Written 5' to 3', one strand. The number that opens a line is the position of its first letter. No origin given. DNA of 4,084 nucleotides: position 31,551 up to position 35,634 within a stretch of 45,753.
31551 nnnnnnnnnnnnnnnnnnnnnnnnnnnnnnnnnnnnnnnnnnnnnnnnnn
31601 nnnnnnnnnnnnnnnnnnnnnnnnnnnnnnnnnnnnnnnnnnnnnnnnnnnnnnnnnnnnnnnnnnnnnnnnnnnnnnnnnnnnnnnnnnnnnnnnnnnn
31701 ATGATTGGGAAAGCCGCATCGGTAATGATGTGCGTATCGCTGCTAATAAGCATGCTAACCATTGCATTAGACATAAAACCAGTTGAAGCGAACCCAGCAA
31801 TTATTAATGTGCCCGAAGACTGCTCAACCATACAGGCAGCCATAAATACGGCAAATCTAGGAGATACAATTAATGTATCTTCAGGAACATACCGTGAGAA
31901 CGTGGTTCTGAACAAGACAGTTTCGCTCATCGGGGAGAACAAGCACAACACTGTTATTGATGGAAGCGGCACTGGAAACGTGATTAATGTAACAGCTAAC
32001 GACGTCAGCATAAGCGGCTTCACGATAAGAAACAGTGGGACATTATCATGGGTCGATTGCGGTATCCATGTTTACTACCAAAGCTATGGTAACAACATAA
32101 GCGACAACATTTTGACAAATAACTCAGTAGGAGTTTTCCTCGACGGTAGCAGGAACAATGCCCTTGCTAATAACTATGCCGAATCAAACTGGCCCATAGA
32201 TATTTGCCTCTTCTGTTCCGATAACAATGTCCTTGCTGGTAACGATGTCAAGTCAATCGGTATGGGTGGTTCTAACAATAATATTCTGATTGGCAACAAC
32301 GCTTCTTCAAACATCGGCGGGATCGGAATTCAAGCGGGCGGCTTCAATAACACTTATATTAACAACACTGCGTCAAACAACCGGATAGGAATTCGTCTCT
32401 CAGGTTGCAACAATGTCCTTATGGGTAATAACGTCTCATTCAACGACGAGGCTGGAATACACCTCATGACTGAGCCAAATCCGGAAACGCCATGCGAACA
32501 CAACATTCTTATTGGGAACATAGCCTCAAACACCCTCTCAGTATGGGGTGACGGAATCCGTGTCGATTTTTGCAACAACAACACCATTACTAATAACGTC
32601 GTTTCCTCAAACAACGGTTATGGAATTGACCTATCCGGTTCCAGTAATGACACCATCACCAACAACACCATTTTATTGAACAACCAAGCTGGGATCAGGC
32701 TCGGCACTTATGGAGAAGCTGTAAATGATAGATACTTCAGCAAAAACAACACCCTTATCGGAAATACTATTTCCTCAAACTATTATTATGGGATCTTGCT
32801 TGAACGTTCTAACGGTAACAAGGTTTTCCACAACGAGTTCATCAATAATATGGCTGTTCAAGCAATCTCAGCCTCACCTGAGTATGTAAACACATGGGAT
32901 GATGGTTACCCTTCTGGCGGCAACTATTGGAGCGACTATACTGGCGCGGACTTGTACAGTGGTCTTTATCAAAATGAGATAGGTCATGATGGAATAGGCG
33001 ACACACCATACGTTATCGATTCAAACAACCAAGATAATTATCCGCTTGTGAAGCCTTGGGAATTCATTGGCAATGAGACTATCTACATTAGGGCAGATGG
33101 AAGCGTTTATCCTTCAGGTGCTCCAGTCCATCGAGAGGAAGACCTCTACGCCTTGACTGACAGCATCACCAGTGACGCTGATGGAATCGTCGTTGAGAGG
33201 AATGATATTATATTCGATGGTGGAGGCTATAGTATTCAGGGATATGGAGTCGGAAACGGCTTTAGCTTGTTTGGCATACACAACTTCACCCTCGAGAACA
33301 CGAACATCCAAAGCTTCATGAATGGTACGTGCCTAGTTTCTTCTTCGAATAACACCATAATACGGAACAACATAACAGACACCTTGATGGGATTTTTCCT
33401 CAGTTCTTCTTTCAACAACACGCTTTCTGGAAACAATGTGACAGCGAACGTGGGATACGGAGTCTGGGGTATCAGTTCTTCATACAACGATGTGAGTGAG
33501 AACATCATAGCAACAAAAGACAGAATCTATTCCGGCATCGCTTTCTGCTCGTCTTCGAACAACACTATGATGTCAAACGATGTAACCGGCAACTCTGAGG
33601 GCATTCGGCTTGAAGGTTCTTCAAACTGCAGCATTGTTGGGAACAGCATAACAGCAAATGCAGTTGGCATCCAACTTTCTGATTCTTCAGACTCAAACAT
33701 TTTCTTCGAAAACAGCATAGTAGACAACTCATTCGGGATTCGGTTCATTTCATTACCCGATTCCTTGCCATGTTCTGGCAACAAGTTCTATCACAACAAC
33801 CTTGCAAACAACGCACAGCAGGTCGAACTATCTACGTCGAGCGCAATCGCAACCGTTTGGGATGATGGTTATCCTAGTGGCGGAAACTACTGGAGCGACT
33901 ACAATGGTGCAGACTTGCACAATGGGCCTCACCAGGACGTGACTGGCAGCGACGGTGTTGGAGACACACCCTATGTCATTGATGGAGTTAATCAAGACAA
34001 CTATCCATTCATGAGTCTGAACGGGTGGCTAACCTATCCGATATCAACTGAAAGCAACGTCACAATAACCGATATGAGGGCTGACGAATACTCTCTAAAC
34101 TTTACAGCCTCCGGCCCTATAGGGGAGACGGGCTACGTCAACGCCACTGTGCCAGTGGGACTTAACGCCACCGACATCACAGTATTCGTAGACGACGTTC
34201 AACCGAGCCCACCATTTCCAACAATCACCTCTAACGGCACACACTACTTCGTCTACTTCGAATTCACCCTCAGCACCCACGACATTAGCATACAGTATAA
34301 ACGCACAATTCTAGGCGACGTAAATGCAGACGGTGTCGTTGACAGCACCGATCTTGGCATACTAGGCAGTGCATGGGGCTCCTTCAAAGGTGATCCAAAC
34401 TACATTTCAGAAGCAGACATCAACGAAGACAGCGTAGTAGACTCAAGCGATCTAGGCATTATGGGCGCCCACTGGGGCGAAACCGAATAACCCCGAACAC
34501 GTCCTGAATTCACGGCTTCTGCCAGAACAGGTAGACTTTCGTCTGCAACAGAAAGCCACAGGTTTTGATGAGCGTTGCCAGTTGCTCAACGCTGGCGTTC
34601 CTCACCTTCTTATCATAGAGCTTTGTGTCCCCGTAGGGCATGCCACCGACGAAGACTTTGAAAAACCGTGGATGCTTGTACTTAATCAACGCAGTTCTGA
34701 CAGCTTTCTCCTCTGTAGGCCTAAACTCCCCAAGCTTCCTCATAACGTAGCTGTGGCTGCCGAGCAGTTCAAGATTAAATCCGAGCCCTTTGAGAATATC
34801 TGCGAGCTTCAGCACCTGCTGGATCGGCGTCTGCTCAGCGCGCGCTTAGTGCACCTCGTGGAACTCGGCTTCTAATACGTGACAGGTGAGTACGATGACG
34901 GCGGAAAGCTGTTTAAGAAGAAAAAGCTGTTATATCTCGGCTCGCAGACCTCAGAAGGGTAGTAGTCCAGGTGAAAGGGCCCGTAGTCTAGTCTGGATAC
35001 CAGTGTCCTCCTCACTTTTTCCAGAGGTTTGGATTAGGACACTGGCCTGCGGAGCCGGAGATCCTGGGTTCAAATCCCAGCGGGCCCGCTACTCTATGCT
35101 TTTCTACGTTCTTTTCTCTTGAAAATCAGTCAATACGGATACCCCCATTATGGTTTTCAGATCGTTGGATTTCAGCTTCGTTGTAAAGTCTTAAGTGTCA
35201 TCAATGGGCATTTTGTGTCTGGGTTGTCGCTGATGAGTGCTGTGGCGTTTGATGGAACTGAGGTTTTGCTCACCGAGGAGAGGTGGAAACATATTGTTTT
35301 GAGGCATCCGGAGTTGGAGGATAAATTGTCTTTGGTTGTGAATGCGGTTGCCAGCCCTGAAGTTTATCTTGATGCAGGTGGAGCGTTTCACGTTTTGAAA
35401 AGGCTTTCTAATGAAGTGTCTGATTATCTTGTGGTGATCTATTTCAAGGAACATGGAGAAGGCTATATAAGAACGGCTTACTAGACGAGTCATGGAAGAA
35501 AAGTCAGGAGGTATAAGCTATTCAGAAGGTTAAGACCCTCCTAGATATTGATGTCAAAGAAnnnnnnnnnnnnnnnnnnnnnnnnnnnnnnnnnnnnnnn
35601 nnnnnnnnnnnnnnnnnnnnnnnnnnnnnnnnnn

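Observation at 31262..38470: Two paralogous modules encoding dockerin-tailed giant beta-helix secreted proteins, each paired with a conserved small HicA-like gene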

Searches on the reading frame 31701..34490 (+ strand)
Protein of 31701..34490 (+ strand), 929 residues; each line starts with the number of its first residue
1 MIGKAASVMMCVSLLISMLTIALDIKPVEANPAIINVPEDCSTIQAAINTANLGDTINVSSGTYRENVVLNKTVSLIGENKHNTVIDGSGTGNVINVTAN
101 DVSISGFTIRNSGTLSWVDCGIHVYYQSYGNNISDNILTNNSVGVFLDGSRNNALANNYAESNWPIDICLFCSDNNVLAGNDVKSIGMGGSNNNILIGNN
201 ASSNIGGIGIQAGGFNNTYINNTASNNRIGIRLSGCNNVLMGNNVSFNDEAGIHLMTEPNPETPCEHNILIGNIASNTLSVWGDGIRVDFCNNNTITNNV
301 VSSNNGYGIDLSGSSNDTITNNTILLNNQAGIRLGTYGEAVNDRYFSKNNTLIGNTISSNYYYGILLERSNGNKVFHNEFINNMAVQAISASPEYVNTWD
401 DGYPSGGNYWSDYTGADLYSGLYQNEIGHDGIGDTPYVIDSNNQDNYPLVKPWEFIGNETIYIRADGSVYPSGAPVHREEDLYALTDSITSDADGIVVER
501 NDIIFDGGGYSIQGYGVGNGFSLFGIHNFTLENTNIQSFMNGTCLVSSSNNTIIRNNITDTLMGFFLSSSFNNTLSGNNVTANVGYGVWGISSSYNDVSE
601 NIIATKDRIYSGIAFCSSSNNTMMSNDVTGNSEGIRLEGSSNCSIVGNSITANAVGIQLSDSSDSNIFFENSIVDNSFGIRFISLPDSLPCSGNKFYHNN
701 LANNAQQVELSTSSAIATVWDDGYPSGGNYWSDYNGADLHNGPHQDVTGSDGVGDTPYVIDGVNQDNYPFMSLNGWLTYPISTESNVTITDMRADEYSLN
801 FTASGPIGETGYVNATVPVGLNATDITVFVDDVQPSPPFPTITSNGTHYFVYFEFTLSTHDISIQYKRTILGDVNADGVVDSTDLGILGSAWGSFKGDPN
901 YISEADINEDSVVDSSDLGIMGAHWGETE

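Call 3: search_protein_families(library=pfam, proteins=[window:31701-34490:+], max_evalue=0.1)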
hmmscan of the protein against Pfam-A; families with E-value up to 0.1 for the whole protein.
window:31701-34490:+ (929 aa): 3 families
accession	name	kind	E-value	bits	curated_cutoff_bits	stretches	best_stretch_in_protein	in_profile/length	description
PF05048.19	NosD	-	1.5e-67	227.6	23.6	4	216-415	26-212/212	Periplasmic copper-binding protein (NosD)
PF13229.12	Beta_helix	-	1.8e-36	125.6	25.9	5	273-390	39-146/158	Right handed beta helix region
PF00404.24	Dockerin_1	-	5.6e-09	36.5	22.9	1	871-920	1-51/57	Dockerin type I domain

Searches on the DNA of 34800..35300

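Call 9: search_rna_families(source=window, start=34800, end=35300, threshold=evalue, max_evalue=1, show_alignments=2)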
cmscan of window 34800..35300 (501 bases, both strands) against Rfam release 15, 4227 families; matches with E-value up to 1: 2.
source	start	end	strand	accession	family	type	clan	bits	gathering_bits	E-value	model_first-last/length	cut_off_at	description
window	35024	35081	+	RF00005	tRNA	Gene; tRNA;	CL00001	29.2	29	0.00041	7-64/71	no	tRNA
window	35051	35087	+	RF01684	mascRNA-menRNA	Gene;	-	22.4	42.5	0.039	1-56/56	no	MALAT1-associated small cytoplasmic RNA/MEN beta RNA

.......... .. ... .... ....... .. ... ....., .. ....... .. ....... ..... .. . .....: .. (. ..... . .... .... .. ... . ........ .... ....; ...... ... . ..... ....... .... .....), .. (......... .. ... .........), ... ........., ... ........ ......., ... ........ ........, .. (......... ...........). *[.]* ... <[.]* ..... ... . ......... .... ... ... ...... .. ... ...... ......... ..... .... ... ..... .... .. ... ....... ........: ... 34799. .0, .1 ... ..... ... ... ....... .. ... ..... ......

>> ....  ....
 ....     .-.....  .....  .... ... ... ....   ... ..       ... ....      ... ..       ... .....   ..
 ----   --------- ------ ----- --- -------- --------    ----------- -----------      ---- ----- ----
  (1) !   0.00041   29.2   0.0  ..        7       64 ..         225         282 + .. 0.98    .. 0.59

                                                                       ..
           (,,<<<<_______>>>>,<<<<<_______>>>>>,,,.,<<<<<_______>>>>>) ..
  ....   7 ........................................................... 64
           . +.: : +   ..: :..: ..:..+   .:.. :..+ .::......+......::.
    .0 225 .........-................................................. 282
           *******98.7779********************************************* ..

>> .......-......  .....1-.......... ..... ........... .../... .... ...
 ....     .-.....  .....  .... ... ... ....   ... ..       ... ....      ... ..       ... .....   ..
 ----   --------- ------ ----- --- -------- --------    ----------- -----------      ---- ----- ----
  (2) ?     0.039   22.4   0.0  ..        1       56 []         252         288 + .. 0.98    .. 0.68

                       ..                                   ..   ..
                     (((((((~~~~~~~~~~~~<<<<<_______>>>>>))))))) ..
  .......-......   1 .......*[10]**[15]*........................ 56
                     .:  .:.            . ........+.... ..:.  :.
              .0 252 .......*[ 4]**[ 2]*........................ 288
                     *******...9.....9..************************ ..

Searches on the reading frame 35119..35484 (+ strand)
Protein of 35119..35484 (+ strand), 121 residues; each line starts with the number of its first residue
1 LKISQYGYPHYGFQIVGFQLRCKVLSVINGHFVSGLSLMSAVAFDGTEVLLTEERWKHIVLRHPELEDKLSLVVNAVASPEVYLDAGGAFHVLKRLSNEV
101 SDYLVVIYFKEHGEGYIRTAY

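Call 3: search_protein_families(library=pfam, proteins=[window:35119-35484:+], max_evalue=0.1)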
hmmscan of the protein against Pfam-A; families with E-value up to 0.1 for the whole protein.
window:35119-35484:+ (121 aa): 0 families

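Call 39: search_protein_families(library=phrogs, proteins=[window:35119-35484:+], max_evalue=0.01)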
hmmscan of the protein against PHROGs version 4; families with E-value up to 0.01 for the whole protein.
window:35119-35484:+ (121 aa): 0 families

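Call 40: search_protein_families(library=padloc, proteins=[window:35119-35484:+], max_evalue=0.01)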
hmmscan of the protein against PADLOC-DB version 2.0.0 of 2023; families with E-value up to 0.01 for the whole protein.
window:35119-35484:+ (121 aa): 0 families
